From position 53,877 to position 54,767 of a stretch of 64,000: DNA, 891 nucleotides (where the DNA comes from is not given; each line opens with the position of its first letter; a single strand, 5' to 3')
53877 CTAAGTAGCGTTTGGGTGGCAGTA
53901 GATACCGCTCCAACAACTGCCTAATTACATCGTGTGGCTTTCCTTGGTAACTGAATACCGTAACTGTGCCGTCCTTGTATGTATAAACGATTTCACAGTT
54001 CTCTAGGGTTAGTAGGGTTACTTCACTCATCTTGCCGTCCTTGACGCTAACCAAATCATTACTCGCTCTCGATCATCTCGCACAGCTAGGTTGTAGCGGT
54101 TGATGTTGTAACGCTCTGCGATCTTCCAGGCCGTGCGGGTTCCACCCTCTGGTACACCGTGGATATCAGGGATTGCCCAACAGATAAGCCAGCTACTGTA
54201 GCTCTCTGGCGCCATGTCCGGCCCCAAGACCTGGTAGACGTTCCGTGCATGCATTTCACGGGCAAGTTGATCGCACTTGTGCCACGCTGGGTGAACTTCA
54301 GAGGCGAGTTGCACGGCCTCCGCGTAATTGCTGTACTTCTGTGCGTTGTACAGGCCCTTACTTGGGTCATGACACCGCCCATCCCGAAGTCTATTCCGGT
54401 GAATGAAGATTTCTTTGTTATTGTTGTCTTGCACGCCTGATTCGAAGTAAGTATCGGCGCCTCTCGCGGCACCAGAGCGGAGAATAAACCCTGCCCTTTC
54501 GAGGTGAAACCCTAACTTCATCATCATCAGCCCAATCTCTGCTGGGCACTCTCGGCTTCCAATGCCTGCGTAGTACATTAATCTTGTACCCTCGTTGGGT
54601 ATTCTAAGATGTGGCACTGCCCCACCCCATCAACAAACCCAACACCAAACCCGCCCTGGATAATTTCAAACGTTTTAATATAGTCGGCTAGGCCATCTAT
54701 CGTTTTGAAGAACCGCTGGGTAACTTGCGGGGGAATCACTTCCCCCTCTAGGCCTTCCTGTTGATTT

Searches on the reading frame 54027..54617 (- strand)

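Call 48: search_protein_families(library=pfam, max_evalue=0.01, proteins=[window:54027-54617:-])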
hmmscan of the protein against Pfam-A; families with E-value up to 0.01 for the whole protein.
window:54027-54617:- (196 aa): 1 family
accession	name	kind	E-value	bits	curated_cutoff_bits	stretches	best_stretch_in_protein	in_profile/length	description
PF02481.21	DNA_processg_A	-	0.0022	17.6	29.6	1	16-66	47-97/212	DNA recombination-mediator protein A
